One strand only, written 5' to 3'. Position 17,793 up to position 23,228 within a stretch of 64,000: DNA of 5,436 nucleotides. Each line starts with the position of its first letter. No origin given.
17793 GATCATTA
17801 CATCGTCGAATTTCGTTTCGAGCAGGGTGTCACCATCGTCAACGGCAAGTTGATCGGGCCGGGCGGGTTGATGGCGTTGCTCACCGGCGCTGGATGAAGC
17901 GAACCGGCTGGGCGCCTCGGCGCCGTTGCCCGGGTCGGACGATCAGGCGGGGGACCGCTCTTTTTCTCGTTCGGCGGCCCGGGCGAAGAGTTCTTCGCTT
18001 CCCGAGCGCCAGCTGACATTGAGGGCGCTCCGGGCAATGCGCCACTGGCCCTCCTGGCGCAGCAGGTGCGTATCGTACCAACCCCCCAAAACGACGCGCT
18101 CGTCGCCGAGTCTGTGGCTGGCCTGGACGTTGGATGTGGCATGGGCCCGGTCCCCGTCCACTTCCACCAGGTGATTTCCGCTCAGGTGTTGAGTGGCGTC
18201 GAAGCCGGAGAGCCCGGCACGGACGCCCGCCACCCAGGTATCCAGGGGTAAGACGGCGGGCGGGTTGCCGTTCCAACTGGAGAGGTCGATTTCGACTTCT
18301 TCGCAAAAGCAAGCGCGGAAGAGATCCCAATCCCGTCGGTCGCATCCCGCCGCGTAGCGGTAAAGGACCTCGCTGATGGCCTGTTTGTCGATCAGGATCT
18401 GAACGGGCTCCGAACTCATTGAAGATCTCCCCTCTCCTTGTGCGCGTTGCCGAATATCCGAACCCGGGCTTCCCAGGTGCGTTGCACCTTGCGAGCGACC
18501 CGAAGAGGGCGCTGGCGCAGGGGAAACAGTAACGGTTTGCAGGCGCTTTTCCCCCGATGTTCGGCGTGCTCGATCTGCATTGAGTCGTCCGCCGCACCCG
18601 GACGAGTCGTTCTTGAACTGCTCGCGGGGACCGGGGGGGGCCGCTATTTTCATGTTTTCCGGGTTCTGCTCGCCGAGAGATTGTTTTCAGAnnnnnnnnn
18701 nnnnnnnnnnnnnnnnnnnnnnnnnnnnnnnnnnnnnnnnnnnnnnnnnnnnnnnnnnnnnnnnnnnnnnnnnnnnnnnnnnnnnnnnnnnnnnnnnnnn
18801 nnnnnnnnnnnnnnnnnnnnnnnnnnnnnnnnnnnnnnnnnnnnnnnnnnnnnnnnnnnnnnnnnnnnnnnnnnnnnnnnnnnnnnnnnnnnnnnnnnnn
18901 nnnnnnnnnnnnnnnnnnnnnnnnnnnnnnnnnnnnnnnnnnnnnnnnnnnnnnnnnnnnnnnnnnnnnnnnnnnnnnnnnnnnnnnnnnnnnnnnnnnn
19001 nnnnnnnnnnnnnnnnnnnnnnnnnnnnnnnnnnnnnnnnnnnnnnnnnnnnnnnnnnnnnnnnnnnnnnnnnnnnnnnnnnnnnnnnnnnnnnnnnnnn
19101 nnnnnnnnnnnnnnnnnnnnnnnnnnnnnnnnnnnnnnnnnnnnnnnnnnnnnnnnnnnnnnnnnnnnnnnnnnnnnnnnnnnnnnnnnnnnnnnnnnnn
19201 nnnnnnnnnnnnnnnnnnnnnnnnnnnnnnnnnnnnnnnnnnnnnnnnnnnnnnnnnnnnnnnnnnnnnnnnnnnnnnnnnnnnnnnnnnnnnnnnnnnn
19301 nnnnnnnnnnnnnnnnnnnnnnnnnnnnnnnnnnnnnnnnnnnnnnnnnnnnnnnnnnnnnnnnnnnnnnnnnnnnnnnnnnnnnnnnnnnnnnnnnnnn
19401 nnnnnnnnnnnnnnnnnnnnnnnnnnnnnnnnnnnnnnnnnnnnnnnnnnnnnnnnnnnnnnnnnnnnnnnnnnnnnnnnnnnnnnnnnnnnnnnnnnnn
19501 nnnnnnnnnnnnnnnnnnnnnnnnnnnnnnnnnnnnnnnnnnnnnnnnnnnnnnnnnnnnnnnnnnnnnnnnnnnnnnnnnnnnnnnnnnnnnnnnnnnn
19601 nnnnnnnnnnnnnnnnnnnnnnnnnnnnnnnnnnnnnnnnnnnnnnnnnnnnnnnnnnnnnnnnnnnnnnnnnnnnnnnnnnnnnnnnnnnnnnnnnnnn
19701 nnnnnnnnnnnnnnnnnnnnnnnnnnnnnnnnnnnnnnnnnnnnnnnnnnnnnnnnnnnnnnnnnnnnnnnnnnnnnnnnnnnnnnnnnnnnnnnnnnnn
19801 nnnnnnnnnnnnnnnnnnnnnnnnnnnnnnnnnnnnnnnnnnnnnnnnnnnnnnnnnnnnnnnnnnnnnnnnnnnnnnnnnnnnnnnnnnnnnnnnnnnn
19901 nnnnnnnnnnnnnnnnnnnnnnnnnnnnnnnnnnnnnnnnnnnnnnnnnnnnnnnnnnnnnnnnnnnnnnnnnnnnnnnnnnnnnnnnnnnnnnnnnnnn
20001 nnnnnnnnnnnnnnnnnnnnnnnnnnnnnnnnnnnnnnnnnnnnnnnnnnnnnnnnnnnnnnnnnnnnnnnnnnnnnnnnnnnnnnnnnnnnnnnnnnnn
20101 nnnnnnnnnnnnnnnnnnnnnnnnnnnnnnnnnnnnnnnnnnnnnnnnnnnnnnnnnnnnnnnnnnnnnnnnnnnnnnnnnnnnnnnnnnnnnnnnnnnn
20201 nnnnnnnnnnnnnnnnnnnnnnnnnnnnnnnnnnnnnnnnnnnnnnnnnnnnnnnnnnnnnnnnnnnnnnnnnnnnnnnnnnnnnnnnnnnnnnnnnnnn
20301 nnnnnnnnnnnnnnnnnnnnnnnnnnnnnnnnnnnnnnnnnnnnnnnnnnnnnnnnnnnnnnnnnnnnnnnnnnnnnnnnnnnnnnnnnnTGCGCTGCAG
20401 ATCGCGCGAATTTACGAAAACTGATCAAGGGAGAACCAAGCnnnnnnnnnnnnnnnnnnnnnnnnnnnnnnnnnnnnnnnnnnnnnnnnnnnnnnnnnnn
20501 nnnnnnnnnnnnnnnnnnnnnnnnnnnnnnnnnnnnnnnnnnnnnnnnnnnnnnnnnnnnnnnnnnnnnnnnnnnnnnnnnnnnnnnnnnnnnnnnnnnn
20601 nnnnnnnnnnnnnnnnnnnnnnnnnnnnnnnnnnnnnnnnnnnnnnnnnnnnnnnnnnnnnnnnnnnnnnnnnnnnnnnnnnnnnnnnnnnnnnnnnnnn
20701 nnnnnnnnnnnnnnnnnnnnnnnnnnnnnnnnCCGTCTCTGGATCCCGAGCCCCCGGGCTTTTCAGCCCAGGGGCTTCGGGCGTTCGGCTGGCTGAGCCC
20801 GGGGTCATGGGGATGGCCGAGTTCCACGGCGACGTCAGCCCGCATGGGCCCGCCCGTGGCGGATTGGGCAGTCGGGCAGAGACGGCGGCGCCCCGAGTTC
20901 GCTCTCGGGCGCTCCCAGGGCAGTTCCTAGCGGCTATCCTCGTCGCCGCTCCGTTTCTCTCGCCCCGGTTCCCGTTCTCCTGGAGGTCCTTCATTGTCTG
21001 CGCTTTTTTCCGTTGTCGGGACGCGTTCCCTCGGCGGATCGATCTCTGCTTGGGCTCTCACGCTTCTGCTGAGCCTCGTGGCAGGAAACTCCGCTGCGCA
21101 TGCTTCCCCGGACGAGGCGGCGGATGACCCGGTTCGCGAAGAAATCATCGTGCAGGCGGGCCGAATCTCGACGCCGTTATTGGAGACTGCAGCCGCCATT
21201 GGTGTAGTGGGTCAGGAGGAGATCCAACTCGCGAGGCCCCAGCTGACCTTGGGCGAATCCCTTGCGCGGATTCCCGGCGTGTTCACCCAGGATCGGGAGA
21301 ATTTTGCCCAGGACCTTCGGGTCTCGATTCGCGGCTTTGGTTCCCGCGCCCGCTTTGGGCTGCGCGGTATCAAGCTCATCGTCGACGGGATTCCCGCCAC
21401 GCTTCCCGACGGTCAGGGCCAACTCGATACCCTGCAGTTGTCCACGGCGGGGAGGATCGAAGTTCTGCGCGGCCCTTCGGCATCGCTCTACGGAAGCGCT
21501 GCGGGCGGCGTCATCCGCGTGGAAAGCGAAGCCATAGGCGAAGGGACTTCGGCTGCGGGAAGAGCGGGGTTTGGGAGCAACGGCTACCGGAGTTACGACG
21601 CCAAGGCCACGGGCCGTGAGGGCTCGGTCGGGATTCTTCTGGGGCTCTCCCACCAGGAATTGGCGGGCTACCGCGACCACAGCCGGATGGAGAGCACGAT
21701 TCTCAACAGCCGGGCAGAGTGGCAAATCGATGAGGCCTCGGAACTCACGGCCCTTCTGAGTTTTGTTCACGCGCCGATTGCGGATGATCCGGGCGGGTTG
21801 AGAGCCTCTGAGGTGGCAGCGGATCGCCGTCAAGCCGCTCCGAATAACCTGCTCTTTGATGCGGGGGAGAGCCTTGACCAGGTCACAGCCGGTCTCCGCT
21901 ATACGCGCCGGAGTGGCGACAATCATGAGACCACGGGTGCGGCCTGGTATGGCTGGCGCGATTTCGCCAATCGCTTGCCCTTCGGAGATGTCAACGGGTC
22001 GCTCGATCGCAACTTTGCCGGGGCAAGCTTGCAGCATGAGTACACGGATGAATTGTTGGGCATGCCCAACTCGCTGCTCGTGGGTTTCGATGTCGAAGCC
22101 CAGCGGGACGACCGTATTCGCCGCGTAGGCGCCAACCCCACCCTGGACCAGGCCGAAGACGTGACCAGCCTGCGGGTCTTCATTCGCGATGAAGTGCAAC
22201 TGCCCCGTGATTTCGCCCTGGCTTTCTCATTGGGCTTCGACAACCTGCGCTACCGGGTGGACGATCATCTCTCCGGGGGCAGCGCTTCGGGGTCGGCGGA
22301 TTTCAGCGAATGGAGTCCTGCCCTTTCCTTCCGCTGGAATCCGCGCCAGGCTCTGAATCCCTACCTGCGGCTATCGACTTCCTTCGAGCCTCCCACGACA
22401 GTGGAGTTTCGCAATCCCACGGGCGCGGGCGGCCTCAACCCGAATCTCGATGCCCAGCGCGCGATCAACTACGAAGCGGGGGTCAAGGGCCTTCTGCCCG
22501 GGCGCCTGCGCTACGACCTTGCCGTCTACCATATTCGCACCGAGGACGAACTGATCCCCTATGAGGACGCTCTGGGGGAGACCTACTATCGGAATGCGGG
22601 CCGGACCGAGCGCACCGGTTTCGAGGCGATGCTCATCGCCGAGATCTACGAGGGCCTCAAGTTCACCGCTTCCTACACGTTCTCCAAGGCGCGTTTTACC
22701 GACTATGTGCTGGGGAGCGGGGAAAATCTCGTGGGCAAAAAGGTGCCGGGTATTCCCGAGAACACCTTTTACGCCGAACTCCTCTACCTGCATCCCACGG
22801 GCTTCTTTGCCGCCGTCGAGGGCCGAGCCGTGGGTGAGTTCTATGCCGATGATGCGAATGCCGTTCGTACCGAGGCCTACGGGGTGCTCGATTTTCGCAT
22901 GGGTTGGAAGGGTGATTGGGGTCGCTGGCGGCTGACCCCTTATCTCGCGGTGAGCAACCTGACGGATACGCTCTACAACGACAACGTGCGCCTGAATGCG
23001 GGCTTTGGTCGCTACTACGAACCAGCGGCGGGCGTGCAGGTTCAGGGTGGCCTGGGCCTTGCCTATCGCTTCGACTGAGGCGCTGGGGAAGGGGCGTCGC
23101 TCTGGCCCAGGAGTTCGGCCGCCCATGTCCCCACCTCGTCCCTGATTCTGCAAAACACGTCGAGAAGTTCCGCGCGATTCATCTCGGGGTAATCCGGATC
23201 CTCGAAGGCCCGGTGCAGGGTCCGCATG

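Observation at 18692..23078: MNIO (DUF692) / DUF2063 / DUF2282 RiPP metallophore cluster with precursor-last order, no DoxX, and a TonB-dependent receptor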

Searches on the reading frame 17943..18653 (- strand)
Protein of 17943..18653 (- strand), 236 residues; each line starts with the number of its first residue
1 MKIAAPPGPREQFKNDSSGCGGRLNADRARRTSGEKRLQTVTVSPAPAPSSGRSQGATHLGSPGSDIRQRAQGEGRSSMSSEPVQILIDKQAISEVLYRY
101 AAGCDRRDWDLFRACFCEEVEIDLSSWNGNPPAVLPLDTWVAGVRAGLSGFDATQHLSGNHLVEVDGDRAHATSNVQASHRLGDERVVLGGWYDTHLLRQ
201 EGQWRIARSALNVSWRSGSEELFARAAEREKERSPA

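Call 3: search_protein_families(library=pfam, proteins=[window:17943-18653:-], max_evalue=0.01)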
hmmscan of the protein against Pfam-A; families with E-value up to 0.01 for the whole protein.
window:17943-18653:- (236 aa): 4 families
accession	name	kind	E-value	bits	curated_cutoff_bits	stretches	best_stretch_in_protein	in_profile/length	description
PF13577.12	SnoaL_4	-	5.7e-31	107.6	24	1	87-208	3-124/126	SnoaL-like domain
PF12893.14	Lumazine_bd_2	-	0.0011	20.1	22.1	1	89-207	2-111/116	Putative lumazine-binding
PF02982.20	Scytalone_dh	-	0.0019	18.4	27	1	89-146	6-63/160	Scytalone dehydratase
PF14534.12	DUF4440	-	0.004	18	25.2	1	94-206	2-107/107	Domain of unknown function (DUF4440)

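Call 4: search_protein_families(library=ncbifam, proteins=[window:17943-18653:-], max_evalue=0.01)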
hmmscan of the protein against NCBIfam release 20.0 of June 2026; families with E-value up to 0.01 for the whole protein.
window:17943-18653:- (236 aa): 1 family
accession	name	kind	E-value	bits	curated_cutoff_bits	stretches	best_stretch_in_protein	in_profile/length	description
TIGR03231.1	anthran_1_2_B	equivalog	0.0022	18.2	213.5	1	93-129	1-37/155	anthranilate 1,2-dioxygenase small subunit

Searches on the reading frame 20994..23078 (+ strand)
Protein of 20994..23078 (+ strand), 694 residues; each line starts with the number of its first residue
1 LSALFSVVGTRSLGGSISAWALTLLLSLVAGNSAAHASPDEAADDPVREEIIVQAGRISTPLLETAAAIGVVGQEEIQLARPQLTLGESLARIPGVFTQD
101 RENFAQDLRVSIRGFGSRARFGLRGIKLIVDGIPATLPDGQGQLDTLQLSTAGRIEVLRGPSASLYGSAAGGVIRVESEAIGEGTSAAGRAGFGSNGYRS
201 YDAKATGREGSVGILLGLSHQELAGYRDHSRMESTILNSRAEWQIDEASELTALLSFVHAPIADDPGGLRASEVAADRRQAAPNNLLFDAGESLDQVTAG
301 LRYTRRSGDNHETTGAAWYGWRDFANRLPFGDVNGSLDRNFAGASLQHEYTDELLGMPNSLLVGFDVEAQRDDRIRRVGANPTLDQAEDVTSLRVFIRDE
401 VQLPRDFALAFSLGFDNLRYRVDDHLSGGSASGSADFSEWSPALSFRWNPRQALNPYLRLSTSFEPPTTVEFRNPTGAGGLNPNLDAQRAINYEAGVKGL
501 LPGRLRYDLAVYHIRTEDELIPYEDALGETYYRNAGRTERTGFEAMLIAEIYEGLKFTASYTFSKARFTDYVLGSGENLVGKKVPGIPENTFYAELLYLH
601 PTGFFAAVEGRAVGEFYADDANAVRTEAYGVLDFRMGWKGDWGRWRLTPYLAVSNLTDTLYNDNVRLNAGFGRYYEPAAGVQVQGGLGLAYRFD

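Call 3: search_protein_families(library=pfam, proteins=[window:20994-23078:+], max_evalue=0.01)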
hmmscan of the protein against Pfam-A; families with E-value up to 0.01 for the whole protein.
window:20994-23078:+ (694 aa): 2 families
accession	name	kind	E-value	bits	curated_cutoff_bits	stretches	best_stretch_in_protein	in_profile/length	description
PF00593.30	TonB_dep_Rec_b-barrel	-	2e-43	150.3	27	1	265-656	29-436/436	TonB dependent receptor-like, beta-barrel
PF07715.20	Plug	-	3.3e-19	69.8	23.9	1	62-173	2-107/107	TonB-dependent Receptor Plug Domain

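Call 4: search_protein_families(library=ncbifam, proteins=[window:20994-23078:+], max_evalue=0.01)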
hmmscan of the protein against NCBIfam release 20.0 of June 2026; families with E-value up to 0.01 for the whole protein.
window:20994-23078:+ (694 aa): 28 families (the best 25 are shown)
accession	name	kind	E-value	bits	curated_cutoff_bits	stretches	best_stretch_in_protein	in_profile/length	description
NF041535.1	TonB_rec_PqqU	equivalog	2.9e-113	379.5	1200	1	59-694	10-676/676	TonB-dependent receptor PqqU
TIGR01783.1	TonB-siderophor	subfamily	1.4e-48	166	223.5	2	429-676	397-636/649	TonB-dependent siderophore receptor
TIGR01785.1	TonB-hemin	subfamily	5.1e-26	91.3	316.85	2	49-179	2-129/677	TonB-dependent heme/hemoglobin receptor family protein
TIGR01779.1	TonB-B12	equivalog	1.5e-23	83.2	599.7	2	26-227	11-203/614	TonB-dependent vitamin B12 receptor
NF007926.1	PRK10641.1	equivalog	3.7e-21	75.3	836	2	38-208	21-181/617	TonB-dependent vitamin B12 receptor BtuB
TIGR01786.1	TonB-hemlactrns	subfamily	3.7e-18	65.3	323.75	2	391-662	391-687/719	TonB-dependent hemoglobin/transferrin/lactoferrin family receptor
NF007465.0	PRK10044.1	equivalog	1.5e-16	59.7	803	2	55-178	69-186/726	ferrichrome porin FhuA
NF010651.0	PRK14050.1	equivalog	1.4e-15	56.5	884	2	388-662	447-705/730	TonB-dependent siderophore receptor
NF047944.1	FoxamRcptFoxA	equivalog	5.6e-13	48.1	1300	2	414-661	435-671/697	ferrioxamine B receptor FoxA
NF010650.0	PRK14049.1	equivalog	1.9e-12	46.2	904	2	437-633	480-674/729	ferrioxamine B receptor precursor protein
NF010010.0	PRK13483.1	equivalog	3.2e-12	45.2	927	1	26-176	12-160/660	ligand-gated channel protein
TIGR01782.1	TonB-Xanth-Caul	subfamily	1.1e-11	43.9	310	2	82-314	39-273/868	TonB-dependent receptor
NF007478.2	PRK10064.1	equivalog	3.4e-10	38.8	745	1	37-183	20-162/663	catecholate siderophore receptor CirA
NF010012.0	PRK13486.1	equivalog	5.3e-10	38.3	924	1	50-176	27-155/696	TonB-dependent receptor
TIGR04056.1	OMP_RagA_SusC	subfamily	7.9e-10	37.7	368.25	1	67-177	96-202/981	SusC/RagA family TonB-linked outer membrane protein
NF050067.1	TonBEntbctnRecCfrA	equivalog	5.9e-08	31.5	1200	1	42-182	20-161/698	TonB-dependent ferric enterobactin receptor CfrA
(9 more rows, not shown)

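Call 26: find_related_loci(query=A2, collection=metagenome_contigs, flank=6000)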
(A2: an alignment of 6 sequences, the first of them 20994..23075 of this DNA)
Query A2 (694 aa) in metagenome_contigs; peptide patterns used: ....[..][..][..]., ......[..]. (x = any residue, [..] = any of these).
600 stretches matched a pattern (row limit reached: there are more); 302 encode a relative of the query (tblastn E <= 1e-3); the best 80 are kept; 80 distinct loci.
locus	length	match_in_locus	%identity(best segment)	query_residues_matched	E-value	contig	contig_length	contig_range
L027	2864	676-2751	77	5-694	0e+0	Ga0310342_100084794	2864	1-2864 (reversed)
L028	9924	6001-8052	72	15-694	0e+0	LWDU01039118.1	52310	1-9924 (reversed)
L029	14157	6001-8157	53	18-693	0e+0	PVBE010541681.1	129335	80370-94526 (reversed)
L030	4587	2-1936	52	64-693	0e+0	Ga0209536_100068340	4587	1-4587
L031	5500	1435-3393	46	47-693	5e-180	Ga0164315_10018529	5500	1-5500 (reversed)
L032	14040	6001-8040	45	21-693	6e-172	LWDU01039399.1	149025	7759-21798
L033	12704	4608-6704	43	2-693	7e-168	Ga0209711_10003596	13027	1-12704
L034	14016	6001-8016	41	37-694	8e-163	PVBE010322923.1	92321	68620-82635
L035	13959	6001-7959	44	49-694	1e-158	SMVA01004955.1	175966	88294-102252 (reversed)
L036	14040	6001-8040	42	17-694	8e-158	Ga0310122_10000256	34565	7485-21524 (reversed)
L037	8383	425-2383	44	49-694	2e-157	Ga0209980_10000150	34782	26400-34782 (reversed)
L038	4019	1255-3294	42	17-694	1e-161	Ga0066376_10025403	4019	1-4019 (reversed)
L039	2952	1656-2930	60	20-426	1e-163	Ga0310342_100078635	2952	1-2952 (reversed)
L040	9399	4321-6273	42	49-693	2e-153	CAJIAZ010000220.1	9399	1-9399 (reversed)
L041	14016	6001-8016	40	16-687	2e-153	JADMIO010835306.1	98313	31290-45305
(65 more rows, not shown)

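Call 27: search_solved_structures(query=window:20994-23075:+, max_evalue=1e-10)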
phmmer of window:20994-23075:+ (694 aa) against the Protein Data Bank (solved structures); distinct sequences matched with E-value up to 1e-10: 6.
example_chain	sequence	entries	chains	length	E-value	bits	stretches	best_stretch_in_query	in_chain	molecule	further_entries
9c4o_A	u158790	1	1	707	7.8e-92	312.2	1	45-694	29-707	Pyrroloquinoline quinone transporter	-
6v81_A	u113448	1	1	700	2.8e-91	310.3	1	50-694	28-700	Probable TonB-dependent receptor YncD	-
6i96_A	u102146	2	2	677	6.1e-15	58.1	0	410-661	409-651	Metal-pseudopaline receptor CntO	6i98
6i97_A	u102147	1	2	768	9e-15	57.5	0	410-661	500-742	Metal-pseudopaline receptor CntO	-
6z8a_A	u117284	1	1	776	1.1e-14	57.2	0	410-661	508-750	Ferrioxamine receptor FoxA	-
8b43_A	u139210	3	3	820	5e-13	51.8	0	410-661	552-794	Metal-pseudopaline receptor CntO | Ferrioxamine receptor FoxA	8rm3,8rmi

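Call 51: search_solved_structures(query=window:20994-23075:+, max_evalue=1e-50, show_alignments=2)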
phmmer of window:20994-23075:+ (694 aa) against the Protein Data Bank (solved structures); distinct sequences matched with E-value up to 1e-50: 2.
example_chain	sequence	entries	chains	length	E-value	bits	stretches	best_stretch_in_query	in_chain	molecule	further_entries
9c4o_A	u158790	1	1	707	7.8e-92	312.2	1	45-694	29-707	Pyrroloquinoline quinone transporter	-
6v81_A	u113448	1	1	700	2.8e-91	310.3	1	50-694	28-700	Probable TonB-dependent receptor YncD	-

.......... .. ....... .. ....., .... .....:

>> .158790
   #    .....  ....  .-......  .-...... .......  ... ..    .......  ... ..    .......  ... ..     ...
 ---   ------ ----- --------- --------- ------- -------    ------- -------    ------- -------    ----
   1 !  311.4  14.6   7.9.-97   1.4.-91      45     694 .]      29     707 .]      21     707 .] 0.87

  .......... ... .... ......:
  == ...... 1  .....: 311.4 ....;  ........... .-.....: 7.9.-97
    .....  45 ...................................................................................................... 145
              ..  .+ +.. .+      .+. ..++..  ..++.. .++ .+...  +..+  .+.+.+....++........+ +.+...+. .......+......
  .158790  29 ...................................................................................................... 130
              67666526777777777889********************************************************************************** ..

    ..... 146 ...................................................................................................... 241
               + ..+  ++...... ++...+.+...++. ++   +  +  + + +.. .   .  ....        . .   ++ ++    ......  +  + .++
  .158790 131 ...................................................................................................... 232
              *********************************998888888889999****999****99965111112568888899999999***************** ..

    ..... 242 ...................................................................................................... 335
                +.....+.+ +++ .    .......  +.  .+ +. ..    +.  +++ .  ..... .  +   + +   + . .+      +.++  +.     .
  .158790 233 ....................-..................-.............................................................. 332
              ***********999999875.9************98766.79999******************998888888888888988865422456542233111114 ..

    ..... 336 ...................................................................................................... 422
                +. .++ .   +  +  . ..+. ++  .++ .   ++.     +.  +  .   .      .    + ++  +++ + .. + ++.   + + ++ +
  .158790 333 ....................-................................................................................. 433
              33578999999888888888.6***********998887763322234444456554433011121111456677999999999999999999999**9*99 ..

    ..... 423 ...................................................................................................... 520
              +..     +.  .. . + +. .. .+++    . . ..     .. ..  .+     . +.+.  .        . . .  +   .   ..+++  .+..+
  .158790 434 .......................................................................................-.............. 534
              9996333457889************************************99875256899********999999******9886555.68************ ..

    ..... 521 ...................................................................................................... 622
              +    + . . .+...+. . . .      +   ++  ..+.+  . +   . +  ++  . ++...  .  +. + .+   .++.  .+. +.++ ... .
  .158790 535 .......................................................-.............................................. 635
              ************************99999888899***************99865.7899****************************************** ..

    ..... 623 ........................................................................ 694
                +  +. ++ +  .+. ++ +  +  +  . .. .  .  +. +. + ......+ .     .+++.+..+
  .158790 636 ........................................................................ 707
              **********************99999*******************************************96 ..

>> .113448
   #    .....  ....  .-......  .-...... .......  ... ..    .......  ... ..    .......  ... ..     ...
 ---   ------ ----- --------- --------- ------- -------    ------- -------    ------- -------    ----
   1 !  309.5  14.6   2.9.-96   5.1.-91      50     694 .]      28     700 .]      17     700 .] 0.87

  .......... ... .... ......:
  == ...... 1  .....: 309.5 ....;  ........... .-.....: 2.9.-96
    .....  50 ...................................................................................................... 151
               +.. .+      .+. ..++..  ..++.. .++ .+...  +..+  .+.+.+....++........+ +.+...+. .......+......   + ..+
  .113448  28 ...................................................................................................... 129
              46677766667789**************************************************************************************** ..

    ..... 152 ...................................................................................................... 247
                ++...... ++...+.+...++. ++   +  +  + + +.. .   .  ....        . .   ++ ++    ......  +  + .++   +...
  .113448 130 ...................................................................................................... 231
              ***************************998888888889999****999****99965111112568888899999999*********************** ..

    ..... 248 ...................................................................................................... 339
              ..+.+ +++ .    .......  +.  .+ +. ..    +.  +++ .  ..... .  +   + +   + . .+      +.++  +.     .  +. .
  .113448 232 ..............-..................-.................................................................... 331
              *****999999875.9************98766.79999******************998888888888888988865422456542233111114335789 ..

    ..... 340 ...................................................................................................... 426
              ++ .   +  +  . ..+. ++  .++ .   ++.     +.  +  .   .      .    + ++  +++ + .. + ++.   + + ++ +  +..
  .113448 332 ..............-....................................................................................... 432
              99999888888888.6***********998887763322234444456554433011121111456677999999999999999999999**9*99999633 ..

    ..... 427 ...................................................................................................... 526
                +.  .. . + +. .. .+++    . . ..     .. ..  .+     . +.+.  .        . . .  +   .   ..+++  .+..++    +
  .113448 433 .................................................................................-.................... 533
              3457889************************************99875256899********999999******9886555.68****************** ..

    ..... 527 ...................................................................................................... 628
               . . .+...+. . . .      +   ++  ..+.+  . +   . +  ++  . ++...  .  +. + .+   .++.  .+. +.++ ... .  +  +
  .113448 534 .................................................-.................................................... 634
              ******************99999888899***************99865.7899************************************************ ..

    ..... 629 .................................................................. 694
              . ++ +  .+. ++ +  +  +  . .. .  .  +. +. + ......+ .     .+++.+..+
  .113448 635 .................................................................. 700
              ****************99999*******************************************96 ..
